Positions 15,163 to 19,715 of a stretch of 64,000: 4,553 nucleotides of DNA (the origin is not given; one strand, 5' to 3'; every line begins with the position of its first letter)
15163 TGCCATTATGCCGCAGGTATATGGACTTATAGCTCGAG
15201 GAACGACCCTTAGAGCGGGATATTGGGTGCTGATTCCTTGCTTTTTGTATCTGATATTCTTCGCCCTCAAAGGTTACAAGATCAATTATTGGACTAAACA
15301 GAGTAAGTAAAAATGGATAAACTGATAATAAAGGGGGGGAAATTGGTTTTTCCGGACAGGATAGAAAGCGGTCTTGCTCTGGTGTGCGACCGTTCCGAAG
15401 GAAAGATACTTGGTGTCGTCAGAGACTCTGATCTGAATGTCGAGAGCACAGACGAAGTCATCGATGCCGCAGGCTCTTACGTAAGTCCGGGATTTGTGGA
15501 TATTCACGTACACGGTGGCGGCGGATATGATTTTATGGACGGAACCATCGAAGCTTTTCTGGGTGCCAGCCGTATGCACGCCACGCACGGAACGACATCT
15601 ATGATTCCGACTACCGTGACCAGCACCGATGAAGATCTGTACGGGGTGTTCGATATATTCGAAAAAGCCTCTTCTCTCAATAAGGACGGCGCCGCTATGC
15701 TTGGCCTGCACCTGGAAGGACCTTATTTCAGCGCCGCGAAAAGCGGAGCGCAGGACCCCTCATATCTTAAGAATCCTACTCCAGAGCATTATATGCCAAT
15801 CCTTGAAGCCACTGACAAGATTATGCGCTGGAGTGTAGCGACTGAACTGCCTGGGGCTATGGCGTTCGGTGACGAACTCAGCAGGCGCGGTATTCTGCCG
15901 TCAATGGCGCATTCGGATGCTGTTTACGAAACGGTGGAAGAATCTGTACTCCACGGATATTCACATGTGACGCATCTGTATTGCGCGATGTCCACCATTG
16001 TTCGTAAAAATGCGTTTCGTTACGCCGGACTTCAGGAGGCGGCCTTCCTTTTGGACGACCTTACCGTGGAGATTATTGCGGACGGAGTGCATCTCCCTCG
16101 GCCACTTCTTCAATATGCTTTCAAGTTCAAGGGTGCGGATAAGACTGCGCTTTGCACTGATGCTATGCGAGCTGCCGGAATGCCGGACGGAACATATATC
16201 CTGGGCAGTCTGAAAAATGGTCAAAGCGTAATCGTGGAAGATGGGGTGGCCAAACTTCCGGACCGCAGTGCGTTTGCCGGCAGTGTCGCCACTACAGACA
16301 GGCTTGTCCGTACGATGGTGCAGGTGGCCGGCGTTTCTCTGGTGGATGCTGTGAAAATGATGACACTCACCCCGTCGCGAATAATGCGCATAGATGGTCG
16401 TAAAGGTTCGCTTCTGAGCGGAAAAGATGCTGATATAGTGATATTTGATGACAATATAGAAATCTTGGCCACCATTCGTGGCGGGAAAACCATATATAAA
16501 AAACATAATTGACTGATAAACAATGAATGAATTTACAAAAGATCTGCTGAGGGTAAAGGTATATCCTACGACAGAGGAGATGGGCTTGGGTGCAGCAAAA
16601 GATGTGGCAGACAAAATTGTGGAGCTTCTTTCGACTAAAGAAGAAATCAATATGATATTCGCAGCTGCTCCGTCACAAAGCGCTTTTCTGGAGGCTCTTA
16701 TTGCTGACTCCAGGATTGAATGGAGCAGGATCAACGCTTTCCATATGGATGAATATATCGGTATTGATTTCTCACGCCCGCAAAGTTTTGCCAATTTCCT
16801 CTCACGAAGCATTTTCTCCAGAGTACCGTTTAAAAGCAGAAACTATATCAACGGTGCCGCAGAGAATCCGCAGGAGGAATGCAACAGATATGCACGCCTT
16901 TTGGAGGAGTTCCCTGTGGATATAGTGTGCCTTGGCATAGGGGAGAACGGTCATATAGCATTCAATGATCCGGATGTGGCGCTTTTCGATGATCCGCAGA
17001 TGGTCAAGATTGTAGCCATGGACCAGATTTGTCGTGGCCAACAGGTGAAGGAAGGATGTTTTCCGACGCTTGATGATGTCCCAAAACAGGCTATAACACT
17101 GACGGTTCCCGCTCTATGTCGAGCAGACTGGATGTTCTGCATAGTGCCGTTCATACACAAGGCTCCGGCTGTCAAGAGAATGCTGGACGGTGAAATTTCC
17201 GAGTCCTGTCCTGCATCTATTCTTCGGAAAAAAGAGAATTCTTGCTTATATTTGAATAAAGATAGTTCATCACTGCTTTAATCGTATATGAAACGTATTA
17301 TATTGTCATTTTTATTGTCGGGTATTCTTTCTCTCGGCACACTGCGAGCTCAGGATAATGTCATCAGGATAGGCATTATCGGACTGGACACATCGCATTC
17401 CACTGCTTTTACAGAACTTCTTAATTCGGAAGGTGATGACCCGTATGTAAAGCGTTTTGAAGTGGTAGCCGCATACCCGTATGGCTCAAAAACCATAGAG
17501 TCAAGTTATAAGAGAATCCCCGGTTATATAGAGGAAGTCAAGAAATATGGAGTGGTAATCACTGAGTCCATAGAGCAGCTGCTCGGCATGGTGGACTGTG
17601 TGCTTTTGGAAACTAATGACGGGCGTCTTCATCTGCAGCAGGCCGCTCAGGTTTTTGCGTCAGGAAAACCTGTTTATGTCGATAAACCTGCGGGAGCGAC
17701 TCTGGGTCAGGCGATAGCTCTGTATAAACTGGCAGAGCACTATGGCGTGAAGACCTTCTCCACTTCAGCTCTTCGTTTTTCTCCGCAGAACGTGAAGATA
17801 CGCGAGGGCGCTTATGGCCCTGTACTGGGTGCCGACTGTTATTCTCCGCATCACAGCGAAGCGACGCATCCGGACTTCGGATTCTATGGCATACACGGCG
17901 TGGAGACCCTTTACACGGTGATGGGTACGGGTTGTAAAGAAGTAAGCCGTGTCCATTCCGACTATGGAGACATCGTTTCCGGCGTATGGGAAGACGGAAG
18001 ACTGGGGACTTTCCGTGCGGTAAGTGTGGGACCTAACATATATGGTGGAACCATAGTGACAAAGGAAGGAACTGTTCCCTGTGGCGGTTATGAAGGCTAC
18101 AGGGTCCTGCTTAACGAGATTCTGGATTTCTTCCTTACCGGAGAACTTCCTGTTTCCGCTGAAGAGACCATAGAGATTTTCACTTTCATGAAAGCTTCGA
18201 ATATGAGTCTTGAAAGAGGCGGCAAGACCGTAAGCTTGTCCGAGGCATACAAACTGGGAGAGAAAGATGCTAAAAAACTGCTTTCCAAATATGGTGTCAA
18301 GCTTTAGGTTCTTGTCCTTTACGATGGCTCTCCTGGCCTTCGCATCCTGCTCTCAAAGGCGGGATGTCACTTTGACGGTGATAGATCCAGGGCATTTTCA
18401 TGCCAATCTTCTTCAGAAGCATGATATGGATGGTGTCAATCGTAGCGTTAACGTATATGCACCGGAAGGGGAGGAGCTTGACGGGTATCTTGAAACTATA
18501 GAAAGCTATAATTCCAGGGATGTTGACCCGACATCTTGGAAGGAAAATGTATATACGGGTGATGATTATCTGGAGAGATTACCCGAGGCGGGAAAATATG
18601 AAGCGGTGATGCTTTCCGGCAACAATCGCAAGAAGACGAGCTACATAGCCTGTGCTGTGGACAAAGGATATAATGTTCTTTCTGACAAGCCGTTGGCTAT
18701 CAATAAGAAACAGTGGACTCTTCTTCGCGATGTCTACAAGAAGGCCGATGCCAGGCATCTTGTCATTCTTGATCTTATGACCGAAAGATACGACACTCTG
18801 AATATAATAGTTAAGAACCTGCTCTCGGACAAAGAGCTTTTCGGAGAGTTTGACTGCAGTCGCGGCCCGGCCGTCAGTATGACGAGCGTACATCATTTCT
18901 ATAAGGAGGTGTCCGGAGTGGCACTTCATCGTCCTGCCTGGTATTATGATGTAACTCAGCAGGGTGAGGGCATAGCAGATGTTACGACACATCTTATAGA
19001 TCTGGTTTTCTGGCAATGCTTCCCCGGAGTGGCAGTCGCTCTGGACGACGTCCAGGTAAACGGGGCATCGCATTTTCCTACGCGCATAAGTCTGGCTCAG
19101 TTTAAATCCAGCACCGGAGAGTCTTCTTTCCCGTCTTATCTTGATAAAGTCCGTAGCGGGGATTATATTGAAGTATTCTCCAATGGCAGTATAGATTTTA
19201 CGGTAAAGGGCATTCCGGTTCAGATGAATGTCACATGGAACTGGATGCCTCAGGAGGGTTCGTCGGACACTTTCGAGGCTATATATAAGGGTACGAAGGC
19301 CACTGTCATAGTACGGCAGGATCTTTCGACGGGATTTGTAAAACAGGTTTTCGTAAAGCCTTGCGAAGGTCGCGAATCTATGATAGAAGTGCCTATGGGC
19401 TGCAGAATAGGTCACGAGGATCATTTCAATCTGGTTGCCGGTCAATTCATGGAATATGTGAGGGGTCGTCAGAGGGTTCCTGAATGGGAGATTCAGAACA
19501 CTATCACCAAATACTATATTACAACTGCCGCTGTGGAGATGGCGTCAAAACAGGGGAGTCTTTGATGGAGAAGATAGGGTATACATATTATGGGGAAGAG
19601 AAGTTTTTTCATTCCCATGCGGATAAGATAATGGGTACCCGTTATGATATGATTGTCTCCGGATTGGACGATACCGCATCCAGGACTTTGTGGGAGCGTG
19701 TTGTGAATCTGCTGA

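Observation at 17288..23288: Exported redox module (four Gfo/Idh/MocA-type proteins, a signal-less ApbE and a 77-aa membrane protein) embedded in a PUL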

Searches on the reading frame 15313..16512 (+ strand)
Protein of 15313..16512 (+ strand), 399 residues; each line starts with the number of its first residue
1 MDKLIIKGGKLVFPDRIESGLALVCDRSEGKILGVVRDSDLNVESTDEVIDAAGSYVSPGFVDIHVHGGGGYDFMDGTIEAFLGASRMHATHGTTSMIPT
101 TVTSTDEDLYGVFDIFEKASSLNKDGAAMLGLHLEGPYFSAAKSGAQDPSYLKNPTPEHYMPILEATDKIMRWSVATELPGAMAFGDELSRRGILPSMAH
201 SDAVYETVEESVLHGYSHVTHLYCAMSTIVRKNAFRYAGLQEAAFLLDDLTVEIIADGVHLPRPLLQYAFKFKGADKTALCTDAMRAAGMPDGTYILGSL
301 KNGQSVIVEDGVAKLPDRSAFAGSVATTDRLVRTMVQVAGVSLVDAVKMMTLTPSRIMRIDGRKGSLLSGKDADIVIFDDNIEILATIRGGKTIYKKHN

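Call 6: search_protein_families(library=pfam, proteins=[window:15313-16512:+], max_evalue=0.001)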
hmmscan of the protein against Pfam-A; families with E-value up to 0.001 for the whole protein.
window:15313-16512:+ (399 aa): 2 families
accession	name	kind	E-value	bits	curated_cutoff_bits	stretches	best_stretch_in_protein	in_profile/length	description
PF01979.26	Amidohydro_1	-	3.7e-21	76.2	25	1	56-392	1-343/345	Amidohydrolase family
PF07969.17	Amidohydro_3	-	2.6e-15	57.3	29.7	2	341-382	407-448/472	Amidohydrolase family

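Call 61: search_protein_families(library=ncbifam, proteins=[window:15313-16512:+], max_evalue=0.00001)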
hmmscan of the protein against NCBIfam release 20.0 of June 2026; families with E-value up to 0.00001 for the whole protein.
window:15313-16512:+ (399 aa): 35 families (the best 25 are shown)
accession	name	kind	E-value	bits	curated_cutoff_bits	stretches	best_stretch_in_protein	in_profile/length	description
TIGR00221.1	nagA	equivalog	1.1e-77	261.6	225.65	1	29-391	28-379/380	N-acetylglucosamine-6-phosphate deacetylase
NF008371.0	PRK11170.1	equivalog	1.1e-53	182.5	483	1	29-394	25-379/382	N-acetylglucosamine-6-phosphate deacetylase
TIGR02033.1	D-hydantoinase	equivalog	4.9e-15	55.4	393.25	1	5-119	2-110/454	dihydropyrimidinase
NF011990.0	PRK15446.2-6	subfamily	8.8e-15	54.3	233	2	4-66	3-64/390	alpha-D-ribose 1-methylphosphonate 5-triphosphate diphosphatase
NF006560.0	PRK09061.1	subfamily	2.3e-13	49.3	340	1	318-382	399-469/517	amidohydrolase family protein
NF006845.0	PRK09357.2-6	equivalog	3.3e-13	49.1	728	1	3-118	2-111/428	dihydroorotase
NF006689.0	PRK09237.1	equivalog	3.4e-13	48.9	371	1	3-68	4-66/383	amidohydrolase/deacetylase family metallohydrolase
TIGR03178.1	allantoinase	equivalog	6.3e-13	48.3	357.85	1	4-98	2-87/441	allantoinase AllB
NF009941.0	PRK13404.1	subfamily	3.8e-12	45.6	647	1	29-119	28-114/478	dihydropyrimidinase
TIGR01975.1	isoAsp_dipep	equivalog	4.6e-12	45.8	331.25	1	323-397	306-379/389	beta-aspartyl-peptidase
TIGR00857.1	pyrC_multi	subfamily_domain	1.4e-11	44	279.05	0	331-381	322-370/412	dihydroorotase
TIGR02318.1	phosphono_phnM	equivalog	2.7e-11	43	390.55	0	337-394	316-375/376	phosphonate metabolism protein PhnM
NF006839.0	PRK09357.1-4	equivalog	2.9e-11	42.6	576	0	4-68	2-62/422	dihydroorotase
NF004839.0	PRK06189.1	equivalog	1.2e-10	40.6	631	1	4-96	5-88/451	allantoinase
NF006844.0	PRK09357.2-5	equivalog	4.6e-10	39.1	701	0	1-71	1-67/422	dihydroorotase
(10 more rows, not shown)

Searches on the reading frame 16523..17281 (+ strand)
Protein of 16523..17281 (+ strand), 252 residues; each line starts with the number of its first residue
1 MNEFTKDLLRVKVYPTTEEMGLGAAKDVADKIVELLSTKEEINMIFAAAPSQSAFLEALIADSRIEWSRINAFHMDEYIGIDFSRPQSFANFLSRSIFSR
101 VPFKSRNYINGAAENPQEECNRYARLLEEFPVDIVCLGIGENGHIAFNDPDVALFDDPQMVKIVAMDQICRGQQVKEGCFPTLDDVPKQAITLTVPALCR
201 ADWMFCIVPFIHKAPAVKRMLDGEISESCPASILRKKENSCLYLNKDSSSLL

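Call 7: search_protein_families(library=pfam, proteins=[window:16523-17281:+], max_evalue=0.001)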
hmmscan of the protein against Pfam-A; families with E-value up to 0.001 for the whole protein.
window:16523-17281:+ (252 aa): 1 family
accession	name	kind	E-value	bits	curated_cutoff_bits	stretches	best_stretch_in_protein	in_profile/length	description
PF01182.26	Glucosamine_iso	-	1e-19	71.7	27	1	16-239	2-221/225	Glucosamine-6-phosphate isomerases/6-phosphogluconolactonase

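Call 61: search_protein_families(library=ncbifam, proteins=[window:16523-17281:+], max_evalue=0.00001)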
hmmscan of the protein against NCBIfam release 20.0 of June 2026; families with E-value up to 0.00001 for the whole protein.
window:16523-17281:+ (252 aa): 8 families
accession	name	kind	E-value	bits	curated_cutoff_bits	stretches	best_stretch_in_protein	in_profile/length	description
NF001682.0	PRK00443.1-1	equivalog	5e-35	121.1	528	1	31-251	19-233/262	glucosamine-6-phosphate deaminase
TIGR00502.1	nagB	equivalog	3.7e-34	118.2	236.9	1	10-249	2-244/259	glucosamine-6-phosphate deaminase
NF001684.0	PRK00443.1-4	subfamily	9.8e-30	103.9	326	1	25-250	13-239/260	glucosamine-6-phosphate deaminase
NF002557.0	PRK02122.1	subfamily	3e-29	101.6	384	1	7-251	27-274/653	glucosamine-6-phosphate deaminase-like protein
TIGR01198.1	pgl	equivalog_domain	5.9e-20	71.8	124.45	1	13-248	1-230/234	6-phosphogluconolactonase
NF007291.0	PRK09762.1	equivalog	1.1e-19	71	271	1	30-243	21-233/236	galactosamine-6-phosphate isomerase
NF001685.0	PRK00443.1-5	equivalog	1.5e-18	67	513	1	16-241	8-236/266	glucosamine-6-phosphate deaminase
NF009022.0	PRK12358.1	equivalog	5e-14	52.4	247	1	29-251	17-236/239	glucosamine-6-phosphate deaminase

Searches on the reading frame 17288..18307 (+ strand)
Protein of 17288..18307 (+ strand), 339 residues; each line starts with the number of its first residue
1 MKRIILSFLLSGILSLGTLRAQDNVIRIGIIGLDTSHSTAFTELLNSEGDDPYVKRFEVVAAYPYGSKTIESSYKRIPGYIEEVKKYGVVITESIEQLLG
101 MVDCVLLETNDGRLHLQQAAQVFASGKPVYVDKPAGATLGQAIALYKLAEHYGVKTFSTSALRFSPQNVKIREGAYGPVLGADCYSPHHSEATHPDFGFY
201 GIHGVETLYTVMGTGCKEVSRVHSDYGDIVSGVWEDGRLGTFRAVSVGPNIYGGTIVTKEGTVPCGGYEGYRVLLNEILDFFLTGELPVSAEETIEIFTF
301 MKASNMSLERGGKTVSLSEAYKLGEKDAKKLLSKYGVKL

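Call 2: search_protein_families(library=pfam, proteins=[window:17288-18307:+], max_evalue=0.01)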
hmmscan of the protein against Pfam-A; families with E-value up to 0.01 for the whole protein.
window:17288-18307:+ (339 aa): 1 family
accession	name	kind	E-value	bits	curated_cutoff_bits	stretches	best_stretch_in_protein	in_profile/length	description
PF01408.29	GFO_IDH_MocA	-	1.7e-07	32.4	24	1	26-156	1-116/120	Oxidoreductase family, NAD-binding Rossmann fold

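Call 3: search_protein_families(library=ncbifam, proteins=[window:17288-18307:+], max_evalue=0.01)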
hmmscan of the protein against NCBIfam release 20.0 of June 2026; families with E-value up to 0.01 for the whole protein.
window:17288-18307:+ (339 aa): 5 families
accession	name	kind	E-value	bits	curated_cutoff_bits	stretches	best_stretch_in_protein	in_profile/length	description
NF008607.0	PRK11579.1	subfamily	7.1e-05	21.9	330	1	103-154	66-116/346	oxidoreductase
NF058561.1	BT_2158_fam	equivalog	0.00082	18.1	750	1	95-156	90-150/487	glycoside 3-dehydrogenase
NF007574.0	PRK10206.1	equivalog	0.002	17.2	352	1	92-165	54-128/345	oxidoreductase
TIGR04380.1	myo_inos_iolG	equivalog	0.005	15.8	355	1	86-173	46-135/330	inositol 2-dehydrogenase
NF040723.1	UDP-GlcNAcDh_Arch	equivalog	0.0055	16.3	450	1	92-175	50-133/302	UDP-N-acetylglucosamine 3-dehydrogenase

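Call 63: search_solved_structures(query=window:17288-18307:+, max_evalue=0.01, show_alignments=1)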
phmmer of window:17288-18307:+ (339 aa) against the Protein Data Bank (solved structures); distinct sequences matched with E-value up to 0.01: 8.
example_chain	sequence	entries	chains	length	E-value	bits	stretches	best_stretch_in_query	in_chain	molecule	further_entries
6jw6_A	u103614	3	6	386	0.0019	20.6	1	101-172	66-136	Dehydrogenase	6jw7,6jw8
8tdh_A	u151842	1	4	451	0.0021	20.5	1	84-156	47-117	Predicted dehydrogenases and related proteins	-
8tdf_A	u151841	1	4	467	0.0022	20.4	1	84-156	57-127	Dehydrogenase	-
3uuw_A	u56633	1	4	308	0.004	19.6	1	85-175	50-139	Putative oxidoreductase with NAD(P)-binding Rossmann-fold domain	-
8w9s_A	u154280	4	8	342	0.0058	19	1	85-231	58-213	NADH-dependent dihydrogenase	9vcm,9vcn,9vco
6jnk_A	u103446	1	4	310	0.0061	19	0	115-163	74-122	L-arabinose 1-dehydrogenase (NAD(P)(+))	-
6jnj_A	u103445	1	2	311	0.0061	19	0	115-163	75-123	L-arabinose 1-dehydrogenase (NAD(P)(+))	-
7cgq_A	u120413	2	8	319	0.0066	18.8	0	115-163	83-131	L-arabinose 1-dehydrogenase (NAD(P)(+))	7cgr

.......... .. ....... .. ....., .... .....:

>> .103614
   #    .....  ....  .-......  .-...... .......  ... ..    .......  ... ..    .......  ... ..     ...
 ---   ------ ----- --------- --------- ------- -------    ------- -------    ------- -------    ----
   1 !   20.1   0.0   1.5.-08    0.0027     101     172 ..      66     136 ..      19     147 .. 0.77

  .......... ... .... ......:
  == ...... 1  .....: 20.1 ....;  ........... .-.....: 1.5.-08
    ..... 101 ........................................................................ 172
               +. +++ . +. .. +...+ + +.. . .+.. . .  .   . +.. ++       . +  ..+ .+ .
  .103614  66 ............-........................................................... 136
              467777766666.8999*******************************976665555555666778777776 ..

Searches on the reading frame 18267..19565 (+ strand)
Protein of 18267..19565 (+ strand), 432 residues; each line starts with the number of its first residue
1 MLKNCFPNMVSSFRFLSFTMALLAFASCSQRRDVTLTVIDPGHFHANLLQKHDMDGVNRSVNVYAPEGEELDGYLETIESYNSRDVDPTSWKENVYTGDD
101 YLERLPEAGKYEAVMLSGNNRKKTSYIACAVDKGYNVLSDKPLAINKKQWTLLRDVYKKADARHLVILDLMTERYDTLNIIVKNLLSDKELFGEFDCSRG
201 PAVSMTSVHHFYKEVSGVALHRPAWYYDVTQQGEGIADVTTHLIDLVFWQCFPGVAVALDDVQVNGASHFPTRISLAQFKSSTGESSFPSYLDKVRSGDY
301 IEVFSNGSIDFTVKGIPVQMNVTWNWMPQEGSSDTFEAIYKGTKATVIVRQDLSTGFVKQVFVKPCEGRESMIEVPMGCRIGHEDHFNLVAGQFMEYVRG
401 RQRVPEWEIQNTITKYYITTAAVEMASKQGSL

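Call 2: search_protein_families(library=pfam, proteins=[window:18267-19565:+], max_evalue=0.01)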
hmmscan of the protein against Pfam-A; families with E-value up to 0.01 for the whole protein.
window:18267-19565:+ (432 aa): 2 families
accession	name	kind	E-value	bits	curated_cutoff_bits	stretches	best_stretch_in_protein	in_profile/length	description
PF16490.10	Oxidoreduct_C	-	8.4e-81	272.1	27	2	183-369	3-192/278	Putative oxidoreductase C terminal domain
PF01408.29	GFO_IDH_MocA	-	0.0046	18.1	24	1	91-163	46-115/120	Oxidoreductase family, NAD-binding Rossmann fold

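Call 3: search_protein_families(library=ncbifam, proteins=[window:18267-19565:+], max_evalue=0.01)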
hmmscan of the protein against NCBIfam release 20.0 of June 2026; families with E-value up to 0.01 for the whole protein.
window:18267-19565:+ (432 aa): 0 families

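Call 22: search_solved_structures(query=window:18291-19565:+, max_evalue=0.01)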
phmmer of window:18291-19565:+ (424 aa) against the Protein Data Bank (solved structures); distinct sequences matched with E-value up to 0.01: 1.
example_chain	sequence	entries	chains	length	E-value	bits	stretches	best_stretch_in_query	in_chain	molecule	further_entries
4oo3_A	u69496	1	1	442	3e-96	326.4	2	25-361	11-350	hypothetical protein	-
